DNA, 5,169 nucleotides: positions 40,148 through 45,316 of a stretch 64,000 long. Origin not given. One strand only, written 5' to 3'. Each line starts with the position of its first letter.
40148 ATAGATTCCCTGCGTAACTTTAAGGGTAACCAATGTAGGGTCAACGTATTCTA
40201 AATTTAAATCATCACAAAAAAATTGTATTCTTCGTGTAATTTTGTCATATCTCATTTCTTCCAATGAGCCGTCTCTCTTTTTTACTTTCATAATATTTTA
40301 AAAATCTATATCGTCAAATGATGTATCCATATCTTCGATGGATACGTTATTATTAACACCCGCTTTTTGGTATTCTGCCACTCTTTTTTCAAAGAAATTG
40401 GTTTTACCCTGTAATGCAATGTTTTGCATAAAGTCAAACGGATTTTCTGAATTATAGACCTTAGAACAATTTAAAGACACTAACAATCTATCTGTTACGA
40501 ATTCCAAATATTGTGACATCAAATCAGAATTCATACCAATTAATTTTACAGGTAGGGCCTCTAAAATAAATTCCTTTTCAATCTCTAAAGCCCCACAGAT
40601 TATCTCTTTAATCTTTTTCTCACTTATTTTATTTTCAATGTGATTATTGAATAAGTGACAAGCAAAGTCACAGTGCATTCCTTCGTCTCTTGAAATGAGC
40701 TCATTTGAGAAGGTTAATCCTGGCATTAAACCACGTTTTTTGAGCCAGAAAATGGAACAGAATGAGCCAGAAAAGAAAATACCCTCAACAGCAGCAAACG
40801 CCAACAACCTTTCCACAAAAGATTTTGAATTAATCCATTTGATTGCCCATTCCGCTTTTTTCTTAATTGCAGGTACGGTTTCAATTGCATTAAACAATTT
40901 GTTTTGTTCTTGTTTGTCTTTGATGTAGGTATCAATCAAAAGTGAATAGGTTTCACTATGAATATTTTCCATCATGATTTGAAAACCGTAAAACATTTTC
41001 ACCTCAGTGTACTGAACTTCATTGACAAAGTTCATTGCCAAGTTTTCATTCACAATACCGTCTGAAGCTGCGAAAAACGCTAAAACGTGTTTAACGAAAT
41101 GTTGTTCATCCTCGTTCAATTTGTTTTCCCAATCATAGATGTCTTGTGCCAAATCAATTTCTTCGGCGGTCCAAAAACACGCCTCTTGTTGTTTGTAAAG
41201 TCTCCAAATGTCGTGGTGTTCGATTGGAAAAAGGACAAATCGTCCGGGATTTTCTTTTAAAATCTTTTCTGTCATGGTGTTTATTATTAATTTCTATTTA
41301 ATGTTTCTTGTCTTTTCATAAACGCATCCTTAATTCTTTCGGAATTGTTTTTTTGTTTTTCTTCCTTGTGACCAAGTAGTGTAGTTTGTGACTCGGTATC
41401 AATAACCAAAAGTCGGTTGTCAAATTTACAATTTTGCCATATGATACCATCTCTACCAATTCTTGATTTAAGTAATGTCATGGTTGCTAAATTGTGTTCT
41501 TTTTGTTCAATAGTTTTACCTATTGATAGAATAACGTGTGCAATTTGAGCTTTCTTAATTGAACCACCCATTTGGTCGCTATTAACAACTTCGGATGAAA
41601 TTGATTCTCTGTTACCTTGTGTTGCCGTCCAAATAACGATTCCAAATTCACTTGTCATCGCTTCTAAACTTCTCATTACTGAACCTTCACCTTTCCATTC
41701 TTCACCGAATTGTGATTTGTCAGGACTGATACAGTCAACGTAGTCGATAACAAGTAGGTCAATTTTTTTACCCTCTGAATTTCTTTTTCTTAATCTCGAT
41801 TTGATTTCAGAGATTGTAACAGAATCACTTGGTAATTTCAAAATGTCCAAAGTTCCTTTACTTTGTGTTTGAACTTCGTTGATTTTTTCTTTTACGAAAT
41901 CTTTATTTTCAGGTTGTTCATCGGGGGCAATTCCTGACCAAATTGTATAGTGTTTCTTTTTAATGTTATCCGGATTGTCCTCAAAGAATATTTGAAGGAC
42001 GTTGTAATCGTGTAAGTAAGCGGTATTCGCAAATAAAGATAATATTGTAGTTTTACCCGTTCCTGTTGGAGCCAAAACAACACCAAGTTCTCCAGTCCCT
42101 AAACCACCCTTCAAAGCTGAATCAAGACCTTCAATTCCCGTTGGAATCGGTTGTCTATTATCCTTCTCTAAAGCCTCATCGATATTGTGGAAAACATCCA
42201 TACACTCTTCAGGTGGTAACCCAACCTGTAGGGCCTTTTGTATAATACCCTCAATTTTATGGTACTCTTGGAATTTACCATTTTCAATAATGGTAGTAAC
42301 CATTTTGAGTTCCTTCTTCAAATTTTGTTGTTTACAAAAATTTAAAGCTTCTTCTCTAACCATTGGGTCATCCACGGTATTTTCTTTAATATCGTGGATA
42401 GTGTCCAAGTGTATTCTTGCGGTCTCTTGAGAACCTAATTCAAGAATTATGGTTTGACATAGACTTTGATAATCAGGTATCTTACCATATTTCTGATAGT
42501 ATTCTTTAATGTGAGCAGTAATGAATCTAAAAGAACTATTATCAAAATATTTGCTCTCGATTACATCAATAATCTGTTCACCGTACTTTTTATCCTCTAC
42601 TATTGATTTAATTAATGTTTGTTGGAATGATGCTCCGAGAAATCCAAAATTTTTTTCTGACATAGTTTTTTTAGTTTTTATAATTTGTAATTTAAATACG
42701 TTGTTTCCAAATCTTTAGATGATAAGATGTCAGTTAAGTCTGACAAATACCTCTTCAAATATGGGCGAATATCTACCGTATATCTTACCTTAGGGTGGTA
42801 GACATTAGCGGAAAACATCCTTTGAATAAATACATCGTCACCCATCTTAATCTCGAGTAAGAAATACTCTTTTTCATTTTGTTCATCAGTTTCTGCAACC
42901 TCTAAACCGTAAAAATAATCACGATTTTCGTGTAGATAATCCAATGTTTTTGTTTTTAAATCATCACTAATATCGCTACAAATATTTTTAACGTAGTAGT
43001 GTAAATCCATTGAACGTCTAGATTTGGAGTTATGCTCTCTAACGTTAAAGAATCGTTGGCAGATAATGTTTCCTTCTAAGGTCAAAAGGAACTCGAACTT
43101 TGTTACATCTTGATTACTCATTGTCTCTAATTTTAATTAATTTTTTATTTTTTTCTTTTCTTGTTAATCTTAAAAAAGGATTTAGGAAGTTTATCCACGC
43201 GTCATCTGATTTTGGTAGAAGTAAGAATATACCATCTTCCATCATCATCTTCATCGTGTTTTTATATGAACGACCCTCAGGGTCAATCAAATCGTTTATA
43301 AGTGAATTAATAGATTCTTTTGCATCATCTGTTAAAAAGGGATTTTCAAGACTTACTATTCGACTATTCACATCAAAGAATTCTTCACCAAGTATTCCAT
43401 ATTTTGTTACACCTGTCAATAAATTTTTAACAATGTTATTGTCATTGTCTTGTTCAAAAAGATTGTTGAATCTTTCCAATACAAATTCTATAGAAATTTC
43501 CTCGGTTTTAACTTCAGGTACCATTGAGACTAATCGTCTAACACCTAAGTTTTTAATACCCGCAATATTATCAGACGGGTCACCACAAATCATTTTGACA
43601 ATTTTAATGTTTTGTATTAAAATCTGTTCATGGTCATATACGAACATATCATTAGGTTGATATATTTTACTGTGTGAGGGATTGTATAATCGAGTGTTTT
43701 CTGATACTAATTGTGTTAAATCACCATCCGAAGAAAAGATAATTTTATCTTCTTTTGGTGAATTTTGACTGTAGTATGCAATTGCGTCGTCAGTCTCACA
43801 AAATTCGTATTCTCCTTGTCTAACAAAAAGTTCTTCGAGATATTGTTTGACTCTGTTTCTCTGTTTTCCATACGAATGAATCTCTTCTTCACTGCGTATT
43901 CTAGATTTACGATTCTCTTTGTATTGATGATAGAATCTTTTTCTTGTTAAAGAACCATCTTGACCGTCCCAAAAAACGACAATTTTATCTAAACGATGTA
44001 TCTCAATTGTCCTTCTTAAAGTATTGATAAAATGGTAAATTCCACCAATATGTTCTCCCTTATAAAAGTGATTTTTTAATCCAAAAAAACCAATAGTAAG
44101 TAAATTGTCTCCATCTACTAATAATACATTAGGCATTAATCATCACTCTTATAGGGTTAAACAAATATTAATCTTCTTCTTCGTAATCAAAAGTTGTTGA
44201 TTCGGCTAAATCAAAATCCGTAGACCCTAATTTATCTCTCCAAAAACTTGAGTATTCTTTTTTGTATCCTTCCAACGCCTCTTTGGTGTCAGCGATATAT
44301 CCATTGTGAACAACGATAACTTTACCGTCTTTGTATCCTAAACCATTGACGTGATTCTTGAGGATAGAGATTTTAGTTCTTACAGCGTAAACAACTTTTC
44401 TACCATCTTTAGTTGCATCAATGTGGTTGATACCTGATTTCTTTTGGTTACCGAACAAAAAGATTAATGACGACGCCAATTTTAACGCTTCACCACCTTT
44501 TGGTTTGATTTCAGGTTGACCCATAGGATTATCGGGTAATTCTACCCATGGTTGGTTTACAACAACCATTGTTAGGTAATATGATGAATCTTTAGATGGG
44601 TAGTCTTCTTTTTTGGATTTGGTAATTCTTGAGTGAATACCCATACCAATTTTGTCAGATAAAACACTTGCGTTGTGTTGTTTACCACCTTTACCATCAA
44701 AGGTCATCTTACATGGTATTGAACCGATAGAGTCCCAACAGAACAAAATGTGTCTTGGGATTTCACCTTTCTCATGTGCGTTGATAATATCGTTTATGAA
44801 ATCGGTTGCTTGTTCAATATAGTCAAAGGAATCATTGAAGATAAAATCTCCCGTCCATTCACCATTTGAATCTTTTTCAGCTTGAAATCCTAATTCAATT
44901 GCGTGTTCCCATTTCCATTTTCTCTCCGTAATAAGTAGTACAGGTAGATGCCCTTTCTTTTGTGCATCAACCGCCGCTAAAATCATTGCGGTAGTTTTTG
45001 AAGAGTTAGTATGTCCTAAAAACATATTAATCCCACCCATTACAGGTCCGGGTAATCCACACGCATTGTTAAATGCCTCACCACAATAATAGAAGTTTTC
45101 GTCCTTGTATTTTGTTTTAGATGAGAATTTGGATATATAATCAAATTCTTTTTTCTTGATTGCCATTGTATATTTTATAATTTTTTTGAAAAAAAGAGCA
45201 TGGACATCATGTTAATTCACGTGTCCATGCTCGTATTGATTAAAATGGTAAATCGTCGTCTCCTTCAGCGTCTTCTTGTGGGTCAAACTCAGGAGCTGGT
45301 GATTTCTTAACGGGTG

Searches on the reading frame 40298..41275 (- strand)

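Call 98: search_protein_families(library=pfam, proteins=[window:40298-41275:-], max_evalue=0.01)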
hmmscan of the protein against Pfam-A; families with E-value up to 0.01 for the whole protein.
window:40298-41275:- (325 aa): 1 family
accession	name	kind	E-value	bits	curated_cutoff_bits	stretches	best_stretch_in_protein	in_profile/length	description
PF00268.27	Ribonuc_red_sm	-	9.4e-113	376.7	33.6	1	12-279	1-281/281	Ribonucleotide reductase, small chain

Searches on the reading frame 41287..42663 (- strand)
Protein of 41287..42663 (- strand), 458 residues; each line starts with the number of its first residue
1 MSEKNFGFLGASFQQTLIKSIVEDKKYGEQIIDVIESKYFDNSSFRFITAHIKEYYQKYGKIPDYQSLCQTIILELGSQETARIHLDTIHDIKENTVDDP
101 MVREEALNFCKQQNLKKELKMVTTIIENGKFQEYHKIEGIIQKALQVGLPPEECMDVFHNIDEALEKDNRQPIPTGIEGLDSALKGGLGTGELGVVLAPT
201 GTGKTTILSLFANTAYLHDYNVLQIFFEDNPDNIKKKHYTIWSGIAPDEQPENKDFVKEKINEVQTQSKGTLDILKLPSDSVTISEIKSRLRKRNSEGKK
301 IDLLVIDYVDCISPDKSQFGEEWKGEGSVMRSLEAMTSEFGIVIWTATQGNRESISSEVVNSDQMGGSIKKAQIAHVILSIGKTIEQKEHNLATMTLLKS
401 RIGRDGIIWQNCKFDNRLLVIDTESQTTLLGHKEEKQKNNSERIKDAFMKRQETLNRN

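Call 98: search_protein_families(library=pfam, proteins=[window:41287-42663:-], max_evalue=0.01)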
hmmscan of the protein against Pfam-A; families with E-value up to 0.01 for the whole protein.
window:41287-42663:- (458 aa): 8 families
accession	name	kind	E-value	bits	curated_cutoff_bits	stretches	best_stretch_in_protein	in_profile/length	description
PF03796.21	DnaB_C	-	4.6e-14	52.9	27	1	173-405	2-239/255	DnaB-like helicase C terminal domain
PF06745.19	ATPase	-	2.2e-10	40.7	26.6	1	173-312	1-131/231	KaiC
PF00270.35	DEAD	-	0.00029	21.1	26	0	195-350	18-161/167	DEAD/DEAH box helicase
PF13401.12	AAA_22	-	0.00082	20.1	27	1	192-313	6-97/130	AAA domain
PF13481.12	AAA_25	-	0.0024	18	27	1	177-257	19-107/195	AAA domain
PF00004.35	AAA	-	0.0028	18.6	21.2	0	198-360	5-119/131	ATPase family associated with various cellular activities (AAA)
PF04851.21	ResIII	-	0.0062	16.9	22.5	0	194-307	26-132/164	Type III restriction enzyme, res subunit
PF25199.1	nSTAND_NTPase5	-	0.0073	16.6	34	0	195-236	45-84/145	Novel STAND NTPase 5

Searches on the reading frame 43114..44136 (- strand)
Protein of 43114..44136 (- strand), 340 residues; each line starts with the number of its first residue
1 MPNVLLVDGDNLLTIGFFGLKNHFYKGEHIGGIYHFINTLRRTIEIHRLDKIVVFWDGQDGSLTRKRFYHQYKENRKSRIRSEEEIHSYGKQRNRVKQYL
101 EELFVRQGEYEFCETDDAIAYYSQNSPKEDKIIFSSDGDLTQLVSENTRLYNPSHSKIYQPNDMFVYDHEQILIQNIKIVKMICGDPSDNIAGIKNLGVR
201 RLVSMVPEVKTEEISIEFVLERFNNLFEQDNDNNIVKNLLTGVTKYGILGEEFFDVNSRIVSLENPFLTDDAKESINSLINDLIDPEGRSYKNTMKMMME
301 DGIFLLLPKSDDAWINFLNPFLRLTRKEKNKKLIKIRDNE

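Call 98: search_protein_families(library=pfam, proteins=[window:43114-44136:-], max_evalue=0.01)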
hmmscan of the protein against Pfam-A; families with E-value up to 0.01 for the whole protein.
window:43114-44136:- (340 aa): 1 family
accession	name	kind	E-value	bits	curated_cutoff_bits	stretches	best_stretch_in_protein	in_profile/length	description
PF02739.22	5_3_exonuc_N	-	4.6e-26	91.9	34.3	1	4-163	2-158/164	5'-3' exonuclease, N-terminal resolvase-like domain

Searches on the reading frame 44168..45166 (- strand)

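Call 98: search_protein_families(library=pfam, proteins=[window:44168-45166:-], max_evalue=0.01)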
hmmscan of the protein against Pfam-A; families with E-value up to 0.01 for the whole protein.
window:44168-45166:- (332 aa): 1 family
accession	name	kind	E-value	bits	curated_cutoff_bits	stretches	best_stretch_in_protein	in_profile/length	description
PF00154.27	RecA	-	0.00073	19.5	27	1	15-273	23-244/262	recA bacterial DNA recombination protein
